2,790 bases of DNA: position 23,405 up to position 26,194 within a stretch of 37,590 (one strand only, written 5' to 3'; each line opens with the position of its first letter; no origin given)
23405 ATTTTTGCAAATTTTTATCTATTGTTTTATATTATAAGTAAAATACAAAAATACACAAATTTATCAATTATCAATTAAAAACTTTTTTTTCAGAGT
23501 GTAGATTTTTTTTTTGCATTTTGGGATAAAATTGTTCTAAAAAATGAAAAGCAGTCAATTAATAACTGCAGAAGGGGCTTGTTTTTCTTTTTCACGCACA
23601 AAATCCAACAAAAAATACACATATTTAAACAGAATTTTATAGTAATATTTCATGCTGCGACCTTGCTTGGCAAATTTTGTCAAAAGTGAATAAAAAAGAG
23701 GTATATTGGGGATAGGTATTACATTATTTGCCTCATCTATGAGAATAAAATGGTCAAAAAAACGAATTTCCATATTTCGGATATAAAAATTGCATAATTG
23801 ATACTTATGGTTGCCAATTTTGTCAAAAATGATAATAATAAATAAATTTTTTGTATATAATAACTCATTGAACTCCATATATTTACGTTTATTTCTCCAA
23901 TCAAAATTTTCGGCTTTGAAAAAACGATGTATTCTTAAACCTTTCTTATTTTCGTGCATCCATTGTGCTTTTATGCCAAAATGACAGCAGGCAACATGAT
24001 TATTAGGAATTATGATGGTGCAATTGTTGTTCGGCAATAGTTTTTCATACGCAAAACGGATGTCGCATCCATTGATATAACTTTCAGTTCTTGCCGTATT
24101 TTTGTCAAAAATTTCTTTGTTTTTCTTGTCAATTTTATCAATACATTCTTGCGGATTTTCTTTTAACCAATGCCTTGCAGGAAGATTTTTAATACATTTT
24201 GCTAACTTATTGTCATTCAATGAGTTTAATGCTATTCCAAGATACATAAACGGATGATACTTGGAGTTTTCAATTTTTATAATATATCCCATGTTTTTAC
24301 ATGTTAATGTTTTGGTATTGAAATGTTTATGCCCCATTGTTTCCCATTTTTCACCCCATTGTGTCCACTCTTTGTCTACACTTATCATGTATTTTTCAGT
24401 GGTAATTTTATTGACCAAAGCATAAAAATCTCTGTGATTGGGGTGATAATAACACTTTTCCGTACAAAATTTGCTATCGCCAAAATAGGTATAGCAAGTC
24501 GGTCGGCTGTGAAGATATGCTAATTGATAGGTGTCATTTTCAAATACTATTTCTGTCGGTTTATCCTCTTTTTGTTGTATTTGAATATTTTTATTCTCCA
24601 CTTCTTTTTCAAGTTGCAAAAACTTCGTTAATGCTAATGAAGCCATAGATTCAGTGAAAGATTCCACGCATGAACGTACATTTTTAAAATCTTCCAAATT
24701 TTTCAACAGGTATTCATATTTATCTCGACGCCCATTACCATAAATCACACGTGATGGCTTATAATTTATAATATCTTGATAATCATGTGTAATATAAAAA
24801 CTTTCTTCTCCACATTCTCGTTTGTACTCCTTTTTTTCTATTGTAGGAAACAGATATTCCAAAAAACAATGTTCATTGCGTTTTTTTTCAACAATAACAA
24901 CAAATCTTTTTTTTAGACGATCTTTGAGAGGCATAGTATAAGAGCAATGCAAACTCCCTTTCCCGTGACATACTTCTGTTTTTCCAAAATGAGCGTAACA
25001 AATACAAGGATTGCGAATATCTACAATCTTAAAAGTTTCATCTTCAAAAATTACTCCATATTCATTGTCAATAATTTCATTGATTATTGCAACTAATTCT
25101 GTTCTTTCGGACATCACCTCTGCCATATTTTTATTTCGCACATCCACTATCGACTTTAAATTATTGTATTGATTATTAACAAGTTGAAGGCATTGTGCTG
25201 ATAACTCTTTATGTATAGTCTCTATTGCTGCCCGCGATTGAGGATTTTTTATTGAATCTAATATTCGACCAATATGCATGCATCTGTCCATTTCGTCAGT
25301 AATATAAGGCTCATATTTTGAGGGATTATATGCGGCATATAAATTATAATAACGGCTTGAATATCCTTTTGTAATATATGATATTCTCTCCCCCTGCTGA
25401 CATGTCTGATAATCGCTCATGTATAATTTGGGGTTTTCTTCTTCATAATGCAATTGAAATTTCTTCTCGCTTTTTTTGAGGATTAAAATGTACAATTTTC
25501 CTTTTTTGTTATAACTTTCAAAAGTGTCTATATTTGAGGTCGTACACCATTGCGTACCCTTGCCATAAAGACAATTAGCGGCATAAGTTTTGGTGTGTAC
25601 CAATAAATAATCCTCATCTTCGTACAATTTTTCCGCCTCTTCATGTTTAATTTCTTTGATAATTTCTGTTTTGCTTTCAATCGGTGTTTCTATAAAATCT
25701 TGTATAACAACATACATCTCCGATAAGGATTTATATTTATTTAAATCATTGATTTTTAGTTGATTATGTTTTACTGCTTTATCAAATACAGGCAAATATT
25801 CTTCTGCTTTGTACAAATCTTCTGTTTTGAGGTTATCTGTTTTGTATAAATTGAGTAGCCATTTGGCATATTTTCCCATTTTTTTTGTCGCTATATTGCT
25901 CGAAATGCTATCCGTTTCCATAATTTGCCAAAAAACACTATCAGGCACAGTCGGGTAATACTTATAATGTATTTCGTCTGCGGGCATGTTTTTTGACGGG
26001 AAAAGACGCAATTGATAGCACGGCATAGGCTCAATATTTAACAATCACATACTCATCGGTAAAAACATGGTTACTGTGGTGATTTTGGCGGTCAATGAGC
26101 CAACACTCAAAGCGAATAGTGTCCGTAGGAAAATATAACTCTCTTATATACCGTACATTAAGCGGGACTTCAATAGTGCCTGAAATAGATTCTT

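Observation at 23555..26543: Two-gene operon of unknown function: a lipoprotein plus an 829-aa protein made of four Cys-motif modules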

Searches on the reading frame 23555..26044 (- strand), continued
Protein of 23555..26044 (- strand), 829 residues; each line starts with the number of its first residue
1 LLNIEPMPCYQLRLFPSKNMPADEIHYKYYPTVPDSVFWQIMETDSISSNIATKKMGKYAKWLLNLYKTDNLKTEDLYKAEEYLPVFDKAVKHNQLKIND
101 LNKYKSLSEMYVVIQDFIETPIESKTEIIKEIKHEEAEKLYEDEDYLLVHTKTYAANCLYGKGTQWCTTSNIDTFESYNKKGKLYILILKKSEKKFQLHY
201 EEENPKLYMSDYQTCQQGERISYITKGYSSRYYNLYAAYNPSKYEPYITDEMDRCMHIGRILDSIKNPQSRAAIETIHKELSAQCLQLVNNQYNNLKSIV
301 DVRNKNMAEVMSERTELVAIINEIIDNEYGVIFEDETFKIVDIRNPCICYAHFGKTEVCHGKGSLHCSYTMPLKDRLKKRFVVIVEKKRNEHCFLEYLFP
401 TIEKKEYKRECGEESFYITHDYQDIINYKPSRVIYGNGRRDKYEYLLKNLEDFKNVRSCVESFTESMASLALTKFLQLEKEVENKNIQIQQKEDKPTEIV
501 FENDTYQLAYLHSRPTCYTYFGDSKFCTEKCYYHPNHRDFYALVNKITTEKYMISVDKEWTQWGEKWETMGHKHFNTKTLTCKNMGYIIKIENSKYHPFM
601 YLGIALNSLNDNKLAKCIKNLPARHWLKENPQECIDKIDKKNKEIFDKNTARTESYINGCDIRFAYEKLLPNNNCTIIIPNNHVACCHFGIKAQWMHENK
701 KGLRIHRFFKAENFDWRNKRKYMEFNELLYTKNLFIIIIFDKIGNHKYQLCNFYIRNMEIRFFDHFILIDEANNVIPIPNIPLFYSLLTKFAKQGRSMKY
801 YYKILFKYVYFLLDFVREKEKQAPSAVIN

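Call 71: find_encoding_contigs(protein=P0001, flank=3000, max_places=4)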
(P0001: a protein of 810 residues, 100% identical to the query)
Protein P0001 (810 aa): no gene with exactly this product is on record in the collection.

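Call 76: search_protein_families(library=pfam, alignment_id=A3, max_evalue=0.00001)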
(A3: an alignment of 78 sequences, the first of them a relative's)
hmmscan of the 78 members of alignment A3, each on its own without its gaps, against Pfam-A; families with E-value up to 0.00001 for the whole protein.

A. member 1, L010:10643-12175:+ (511 aa): 2 families
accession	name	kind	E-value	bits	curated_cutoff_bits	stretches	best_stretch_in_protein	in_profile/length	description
PF18823.6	InPase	-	2.5e-49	167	26.8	1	271-403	1-134/135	Inorganic Pyrophosphatase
PF25188.1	Tad6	-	6.2e-22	78.7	27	1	440-510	49-144/145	Type I Thoeris inhibitor Tad6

B. families by the number of members that match (of 78 scanned): 30 families (the first 25 are shown)
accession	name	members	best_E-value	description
PF13475.11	DUF4116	5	2.9e-64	Domain of unknown function (DUF4116)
PF14903.11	WG_beta_rep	4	1.6e-27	WG containing repeat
PF00515.34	TPR_1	2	8e-44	Tetratricopeptide repeat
PF07719.23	TPR_2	2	1.1e-40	Tetratricopeptide repeat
PF13181.12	TPR_8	2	1.7e-31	Tetratricopeptide repeat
PF13414.12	TPR_11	2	4.5e-31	TPR repeat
PF13424.12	TPR_12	2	6.3e-27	Tetratricopeptide repeat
PF13176.12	TPR_7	2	1e-22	Tetratricopeptide repeat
PF13431.12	TPR_17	2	1.3e-22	Tetratricopeptide repeat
PF13428.12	TPR_14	2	5.9e-22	Tetratricopeptide repeat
PF13174.12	TPR_6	2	4.5e-21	Tetratricopeptide repeat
PF13371.12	TPR_9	2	2.2e-20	Tetratricopeptide repeat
PF13432.12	TPR_16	2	5.8e-18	Tetratricopeptide repeat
PF13374.12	TPR_10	2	7.4e-17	Tetratricopeptide repeat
PF14559.12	TPR_19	2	3.7e-14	Tetratricopeptide repeat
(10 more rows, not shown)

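Call 77: search_protein_families(library=padloc, proteins=[window:23558-26044:-, P0020, P0040], max_evalue=0.01)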
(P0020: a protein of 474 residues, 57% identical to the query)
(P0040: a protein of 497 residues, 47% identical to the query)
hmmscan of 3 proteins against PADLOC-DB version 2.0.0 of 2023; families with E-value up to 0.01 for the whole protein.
window:23558-26044:- (829 aa): 0 families

P0020 (474 aa): 0 families

P0040 (497 aa): 0 families

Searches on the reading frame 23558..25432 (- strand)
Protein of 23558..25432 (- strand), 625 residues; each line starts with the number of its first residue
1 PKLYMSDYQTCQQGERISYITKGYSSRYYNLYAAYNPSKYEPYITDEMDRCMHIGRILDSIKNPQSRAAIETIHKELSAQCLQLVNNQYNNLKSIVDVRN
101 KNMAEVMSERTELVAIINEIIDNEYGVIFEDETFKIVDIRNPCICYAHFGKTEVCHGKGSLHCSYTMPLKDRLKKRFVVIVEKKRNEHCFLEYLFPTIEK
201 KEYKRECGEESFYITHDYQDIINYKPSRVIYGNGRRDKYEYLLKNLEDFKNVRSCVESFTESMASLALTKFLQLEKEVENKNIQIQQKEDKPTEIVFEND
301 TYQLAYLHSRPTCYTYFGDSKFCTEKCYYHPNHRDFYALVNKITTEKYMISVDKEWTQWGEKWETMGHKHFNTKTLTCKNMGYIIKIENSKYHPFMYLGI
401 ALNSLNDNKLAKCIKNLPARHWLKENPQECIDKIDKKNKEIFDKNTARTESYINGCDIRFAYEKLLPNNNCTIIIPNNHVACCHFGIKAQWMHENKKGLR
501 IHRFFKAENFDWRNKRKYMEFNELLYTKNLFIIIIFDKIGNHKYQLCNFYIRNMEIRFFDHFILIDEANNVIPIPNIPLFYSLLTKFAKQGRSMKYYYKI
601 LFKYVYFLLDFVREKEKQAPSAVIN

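Call 48: search_protein_representatives(protein=window:23558-25432:-)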
Query: 625 residues. Proteins with E-value up to 0.001 (for the whole library): 1; up to 1e-10: 1; up to 1e-30: 1. The best 1 are listed.
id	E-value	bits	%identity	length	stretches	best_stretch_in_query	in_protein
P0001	0.0e+00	1461.1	100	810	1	1-625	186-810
